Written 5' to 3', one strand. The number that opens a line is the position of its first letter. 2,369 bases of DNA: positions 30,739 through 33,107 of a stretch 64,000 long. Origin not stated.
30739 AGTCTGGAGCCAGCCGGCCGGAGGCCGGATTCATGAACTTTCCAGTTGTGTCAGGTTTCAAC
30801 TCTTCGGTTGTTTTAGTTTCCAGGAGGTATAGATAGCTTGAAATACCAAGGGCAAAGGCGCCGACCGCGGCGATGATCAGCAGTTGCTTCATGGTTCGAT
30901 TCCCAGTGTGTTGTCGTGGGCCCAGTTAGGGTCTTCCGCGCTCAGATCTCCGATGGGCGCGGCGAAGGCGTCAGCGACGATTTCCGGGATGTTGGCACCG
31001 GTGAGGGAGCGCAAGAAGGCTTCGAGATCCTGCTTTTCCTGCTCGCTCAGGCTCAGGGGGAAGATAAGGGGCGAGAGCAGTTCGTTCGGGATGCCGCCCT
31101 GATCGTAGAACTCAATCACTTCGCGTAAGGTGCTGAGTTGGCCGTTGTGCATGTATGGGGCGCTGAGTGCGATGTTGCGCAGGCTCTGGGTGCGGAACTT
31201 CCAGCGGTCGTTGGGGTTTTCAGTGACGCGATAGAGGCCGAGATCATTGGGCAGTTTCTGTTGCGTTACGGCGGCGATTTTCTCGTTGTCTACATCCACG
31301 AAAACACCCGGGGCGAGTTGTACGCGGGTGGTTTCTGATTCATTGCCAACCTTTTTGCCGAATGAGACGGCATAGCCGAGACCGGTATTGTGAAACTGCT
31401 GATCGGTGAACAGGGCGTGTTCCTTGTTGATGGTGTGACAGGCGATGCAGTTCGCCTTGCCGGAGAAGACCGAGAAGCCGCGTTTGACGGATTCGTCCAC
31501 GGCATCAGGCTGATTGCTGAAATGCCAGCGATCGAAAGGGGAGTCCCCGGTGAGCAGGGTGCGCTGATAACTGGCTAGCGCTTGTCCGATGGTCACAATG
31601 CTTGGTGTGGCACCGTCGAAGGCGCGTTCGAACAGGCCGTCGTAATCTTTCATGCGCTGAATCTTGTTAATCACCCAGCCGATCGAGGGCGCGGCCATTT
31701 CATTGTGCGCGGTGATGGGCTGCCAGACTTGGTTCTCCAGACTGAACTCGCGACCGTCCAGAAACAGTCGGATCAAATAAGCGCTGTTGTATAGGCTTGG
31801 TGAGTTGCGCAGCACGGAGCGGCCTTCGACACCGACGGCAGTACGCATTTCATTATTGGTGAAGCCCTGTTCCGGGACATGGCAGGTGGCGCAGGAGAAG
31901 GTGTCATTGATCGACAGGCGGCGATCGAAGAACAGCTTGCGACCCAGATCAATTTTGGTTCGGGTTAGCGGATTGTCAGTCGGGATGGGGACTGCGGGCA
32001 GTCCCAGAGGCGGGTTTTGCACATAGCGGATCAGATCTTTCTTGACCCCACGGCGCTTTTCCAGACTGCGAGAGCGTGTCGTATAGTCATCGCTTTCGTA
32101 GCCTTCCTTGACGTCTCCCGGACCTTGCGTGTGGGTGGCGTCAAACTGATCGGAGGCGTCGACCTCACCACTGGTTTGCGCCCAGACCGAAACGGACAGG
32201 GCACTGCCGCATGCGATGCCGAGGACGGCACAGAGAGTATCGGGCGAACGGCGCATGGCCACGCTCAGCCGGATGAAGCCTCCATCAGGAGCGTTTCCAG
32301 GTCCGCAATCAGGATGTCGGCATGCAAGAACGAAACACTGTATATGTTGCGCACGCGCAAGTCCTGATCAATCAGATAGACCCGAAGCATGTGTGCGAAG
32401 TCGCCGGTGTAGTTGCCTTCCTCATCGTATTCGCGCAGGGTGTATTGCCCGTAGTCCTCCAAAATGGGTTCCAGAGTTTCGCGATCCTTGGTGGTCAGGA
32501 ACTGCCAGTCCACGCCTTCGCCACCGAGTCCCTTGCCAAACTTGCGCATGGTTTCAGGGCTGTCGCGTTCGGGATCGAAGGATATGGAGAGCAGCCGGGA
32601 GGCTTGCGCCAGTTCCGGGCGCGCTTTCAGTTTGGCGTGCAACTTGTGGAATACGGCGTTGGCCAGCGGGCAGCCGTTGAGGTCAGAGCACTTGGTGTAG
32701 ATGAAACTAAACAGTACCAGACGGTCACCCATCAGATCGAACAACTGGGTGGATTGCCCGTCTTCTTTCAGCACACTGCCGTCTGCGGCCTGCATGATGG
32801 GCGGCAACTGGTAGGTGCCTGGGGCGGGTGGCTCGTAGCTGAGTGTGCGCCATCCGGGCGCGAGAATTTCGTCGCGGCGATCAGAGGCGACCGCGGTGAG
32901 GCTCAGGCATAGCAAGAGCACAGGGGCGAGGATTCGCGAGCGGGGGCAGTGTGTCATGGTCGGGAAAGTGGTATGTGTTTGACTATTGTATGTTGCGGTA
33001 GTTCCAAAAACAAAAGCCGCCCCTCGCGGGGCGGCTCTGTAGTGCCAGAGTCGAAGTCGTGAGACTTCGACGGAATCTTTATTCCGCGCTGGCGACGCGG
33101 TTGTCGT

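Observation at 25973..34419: Eight-kb co-directional cluster mtoX-SCO1/senC-mauG-tlpA-fdsGB-fdsA couples methanethiol oxidation to formate oxidation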

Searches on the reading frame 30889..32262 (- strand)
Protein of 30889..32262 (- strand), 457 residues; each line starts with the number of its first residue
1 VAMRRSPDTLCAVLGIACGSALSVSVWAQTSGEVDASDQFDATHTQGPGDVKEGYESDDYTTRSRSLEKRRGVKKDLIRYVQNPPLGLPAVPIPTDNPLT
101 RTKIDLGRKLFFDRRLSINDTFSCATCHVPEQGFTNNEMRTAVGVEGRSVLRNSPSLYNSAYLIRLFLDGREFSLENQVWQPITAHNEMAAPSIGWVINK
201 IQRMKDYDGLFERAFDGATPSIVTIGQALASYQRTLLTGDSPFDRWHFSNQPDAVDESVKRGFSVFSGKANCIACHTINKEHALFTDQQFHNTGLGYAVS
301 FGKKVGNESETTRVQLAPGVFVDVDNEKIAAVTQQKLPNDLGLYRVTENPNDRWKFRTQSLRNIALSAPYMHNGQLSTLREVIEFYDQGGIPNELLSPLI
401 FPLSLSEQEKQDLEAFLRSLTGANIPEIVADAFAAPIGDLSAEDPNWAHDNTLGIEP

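Call 4: search_protein_families(library=pfam, proteins=[window:30889-32262:-])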
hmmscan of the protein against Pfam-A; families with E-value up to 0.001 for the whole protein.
window:30889-32262:- (457 aa): 2 families
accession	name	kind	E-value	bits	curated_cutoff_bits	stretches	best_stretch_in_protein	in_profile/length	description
PF03150.19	CCP_MauG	-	7.6e-48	163.4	25.6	1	102-247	2-144/149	Di-haem cytochrome c peroxidase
PF00034.26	Cytochrom_C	-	1.5e-05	26.7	21.3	0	260-302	2-27/90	Cytochrome c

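Call 5: search_protein_families(library=ncbifam, proteins=[window:30889-32262:-])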
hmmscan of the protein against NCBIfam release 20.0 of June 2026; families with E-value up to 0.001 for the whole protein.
window:30889-32262:- (457 aa): 7 families
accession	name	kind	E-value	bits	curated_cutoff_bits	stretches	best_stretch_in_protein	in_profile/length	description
TIGR04039.1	MXAN_0977_Heme2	hypoth_equivalog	1.1e-71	241.6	362.85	1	93-424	1-325/336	MbnH family di-heme enzyme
TIGR03791.1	TTQ_mauG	equivalog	8.3e-62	209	443.85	2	99-304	1-200/291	tryptophan tryptophylquinone biosynthesis enzyme MauG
TIGR03981.2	SAM_quin_mod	hypoth_equivalog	3.7e-29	101.8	340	3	338-386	310-358/411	His-Xaa-Ser system-associated MauG-like protein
NF052341.1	hydrazine_gamma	equivalog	4.6e-10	39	625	1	227-385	170-310/339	hydrazine synthase subunit gamma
NF052342.1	hydrazine_BC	exception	9.8e-10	37.2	1250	1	98-419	413-689/690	hydrazine synthase subunit beta-gamma fusion subunit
NF040606.1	CytoC_perox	subfamily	5.6e-06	25.8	150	0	328-383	404-453/524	di-heme-cytochrome C peroxidase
TIGR04484.1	thiosulf_SoxA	equivalog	0.00019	20.8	110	0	76-133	81-135/212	sulfur oxidation c-type cytochrome SoxA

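Call 24: search_solved_structures(query=window:30889-32262:-, max_evalue=1e-10, show_alignments=3)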
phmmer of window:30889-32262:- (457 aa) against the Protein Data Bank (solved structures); distinct sequences matched with E-value up to 1e-10: 29.
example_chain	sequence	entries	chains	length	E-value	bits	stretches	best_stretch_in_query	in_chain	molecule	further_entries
6e1c_A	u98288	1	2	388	5.7e-43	150.6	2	85-295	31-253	Di-heme enzyme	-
4aao_A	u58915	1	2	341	1.1e-36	129.9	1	76-277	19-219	CYTOCHROME C551 PEROXIDASE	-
4aal_A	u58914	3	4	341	1.1e-36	129.8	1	76-277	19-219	CYTOCHROME C551 PEROXIDASE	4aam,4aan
1nml_A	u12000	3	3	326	2.4e-36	128.7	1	92-277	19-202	di-haem cytochrome c peroxidase | Cytochrome c peroxidase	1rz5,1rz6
3hq8_A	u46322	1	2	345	3.2e-34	121.7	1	91-276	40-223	Cytochrome c551 peroxidase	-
3hq6_A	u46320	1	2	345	6.1e-34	120.8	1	91-276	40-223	Cytochrome c551 peroxidase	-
3hq9_A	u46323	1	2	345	8.4e-34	120.4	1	91-276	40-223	Cytochrome c551 peroxidase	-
3hq7_A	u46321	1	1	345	3.3e-33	118.4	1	91-276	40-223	Cytochrome c551 peroxidase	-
2c1u_A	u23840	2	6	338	3.3e-32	115.1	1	94-291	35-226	DI-HAEM CYTOCHROME C PEROXIDASE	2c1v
9qdt_A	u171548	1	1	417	3.9e-32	114.9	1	88-277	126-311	Probable cytochrome c peroxidase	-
1zzh_A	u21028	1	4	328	1e-31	113.4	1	90-277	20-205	cytochrome c peroxidase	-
1eb7_A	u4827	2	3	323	1.8e-31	112.7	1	97-277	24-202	CYTOCHROME C551 PEROXIDASE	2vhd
3o5c_A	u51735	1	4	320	1.6e-28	103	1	96-277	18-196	Cytochrome c551 peroxidase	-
1iqc_A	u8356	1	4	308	1.7e-28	102.9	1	89-277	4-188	di-heme peroxidase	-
6qkn_A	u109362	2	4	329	1.8e-28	102.8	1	73-277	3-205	Cytochrome-c peroxidase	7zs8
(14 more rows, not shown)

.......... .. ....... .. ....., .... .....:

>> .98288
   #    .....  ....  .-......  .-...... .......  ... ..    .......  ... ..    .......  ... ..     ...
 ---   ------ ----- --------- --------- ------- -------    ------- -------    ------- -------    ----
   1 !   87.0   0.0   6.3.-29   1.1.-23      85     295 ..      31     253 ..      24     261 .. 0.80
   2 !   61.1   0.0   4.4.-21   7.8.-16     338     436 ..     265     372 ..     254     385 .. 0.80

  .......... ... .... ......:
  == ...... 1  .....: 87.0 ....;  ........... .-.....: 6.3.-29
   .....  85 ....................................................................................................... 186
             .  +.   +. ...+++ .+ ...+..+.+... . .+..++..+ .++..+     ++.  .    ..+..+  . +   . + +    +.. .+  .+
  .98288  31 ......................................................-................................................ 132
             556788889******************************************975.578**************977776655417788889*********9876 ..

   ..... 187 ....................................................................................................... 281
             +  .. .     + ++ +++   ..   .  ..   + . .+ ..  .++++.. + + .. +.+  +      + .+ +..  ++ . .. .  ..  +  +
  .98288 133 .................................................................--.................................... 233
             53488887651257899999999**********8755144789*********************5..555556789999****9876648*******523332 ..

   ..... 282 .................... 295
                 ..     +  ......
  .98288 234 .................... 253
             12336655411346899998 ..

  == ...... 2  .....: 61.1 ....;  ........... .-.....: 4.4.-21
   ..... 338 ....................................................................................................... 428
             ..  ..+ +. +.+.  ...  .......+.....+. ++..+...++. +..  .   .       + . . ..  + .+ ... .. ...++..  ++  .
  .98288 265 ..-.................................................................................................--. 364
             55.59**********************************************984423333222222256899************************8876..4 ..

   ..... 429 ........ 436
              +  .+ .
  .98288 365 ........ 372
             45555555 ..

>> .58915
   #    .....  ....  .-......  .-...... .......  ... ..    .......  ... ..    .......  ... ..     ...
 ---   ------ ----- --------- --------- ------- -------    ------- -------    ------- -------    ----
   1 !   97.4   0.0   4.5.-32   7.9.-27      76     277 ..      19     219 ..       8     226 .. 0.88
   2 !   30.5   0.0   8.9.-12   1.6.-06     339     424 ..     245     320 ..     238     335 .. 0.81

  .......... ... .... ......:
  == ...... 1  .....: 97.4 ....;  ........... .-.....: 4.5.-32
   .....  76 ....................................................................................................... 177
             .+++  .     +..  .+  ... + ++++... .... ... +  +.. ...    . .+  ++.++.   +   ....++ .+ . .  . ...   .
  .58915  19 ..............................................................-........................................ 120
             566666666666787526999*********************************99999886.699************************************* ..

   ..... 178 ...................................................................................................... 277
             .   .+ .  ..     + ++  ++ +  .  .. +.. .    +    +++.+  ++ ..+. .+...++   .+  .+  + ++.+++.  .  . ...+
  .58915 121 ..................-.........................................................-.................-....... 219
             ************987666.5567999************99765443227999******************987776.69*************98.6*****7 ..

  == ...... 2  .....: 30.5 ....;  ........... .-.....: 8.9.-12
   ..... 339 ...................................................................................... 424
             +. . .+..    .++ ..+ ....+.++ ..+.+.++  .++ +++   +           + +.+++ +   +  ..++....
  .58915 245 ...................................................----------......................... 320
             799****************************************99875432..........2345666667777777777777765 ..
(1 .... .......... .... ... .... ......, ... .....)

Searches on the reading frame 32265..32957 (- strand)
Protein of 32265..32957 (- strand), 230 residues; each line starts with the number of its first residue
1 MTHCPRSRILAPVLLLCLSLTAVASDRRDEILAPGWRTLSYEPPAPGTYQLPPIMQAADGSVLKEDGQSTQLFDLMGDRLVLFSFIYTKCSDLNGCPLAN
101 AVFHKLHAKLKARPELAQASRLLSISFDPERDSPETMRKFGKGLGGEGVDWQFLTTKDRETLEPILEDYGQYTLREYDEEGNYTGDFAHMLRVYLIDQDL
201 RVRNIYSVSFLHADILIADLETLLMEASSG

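Call 4: search_protein_families(library=pfam, proteins=[window:32265-32957:-])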
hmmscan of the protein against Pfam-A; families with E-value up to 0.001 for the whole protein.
window:32265-32957:- (230 aa): 1 family
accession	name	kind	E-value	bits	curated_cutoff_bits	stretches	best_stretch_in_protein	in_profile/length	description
PF02630.20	SCO1-SenC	-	7.5e-13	49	22.8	1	63-201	7-133/134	SCO1/SenC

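Call 5: search_protein_families(library=ncbifam, proteins=[window:32265-32957:-])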
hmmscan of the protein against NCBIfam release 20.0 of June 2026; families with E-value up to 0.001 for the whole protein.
window:32265-32957:- (230 aa): 0 families

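Call 49: search_solved_structures(query=window:32265-32957:-, max_evalue=0.01, show_alignments=2)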
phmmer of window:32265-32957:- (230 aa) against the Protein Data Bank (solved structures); distinct sequences matched with E-value up to 0.01: 10.
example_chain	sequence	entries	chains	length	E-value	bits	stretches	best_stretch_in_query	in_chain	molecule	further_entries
1xzo_A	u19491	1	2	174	3.7e-09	39.4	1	63-220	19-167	Hypothetical protein ypmQ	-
1on4_A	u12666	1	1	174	4e-09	39.3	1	63-220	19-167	Sco1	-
4hde_A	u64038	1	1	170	5e-07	32.5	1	64-221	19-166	SCO1/SenC family lipoprotein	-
4wbj_A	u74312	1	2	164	5.6e-07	32.3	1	66-207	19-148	Blr1131 protein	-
4wbr_D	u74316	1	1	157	6.2e-07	32.2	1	69-207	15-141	Blr1131 protein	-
2k6v_A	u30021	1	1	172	3.1e-06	29.9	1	74-224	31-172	Putative cytochrome c oxidase assembly protein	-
3me7_A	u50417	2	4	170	7.9e-06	28.5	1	62-214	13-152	Putative uncharacterized protein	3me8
4txo_D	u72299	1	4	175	1.2e-05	27.9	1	66-206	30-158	Blr1131 protein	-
6n5u_A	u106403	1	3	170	0.0008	22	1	61-206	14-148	Protein SCO1 homolog 1, mitochondrial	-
4bpy_A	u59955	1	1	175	0.0033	20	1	67-147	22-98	SCO PROTEIN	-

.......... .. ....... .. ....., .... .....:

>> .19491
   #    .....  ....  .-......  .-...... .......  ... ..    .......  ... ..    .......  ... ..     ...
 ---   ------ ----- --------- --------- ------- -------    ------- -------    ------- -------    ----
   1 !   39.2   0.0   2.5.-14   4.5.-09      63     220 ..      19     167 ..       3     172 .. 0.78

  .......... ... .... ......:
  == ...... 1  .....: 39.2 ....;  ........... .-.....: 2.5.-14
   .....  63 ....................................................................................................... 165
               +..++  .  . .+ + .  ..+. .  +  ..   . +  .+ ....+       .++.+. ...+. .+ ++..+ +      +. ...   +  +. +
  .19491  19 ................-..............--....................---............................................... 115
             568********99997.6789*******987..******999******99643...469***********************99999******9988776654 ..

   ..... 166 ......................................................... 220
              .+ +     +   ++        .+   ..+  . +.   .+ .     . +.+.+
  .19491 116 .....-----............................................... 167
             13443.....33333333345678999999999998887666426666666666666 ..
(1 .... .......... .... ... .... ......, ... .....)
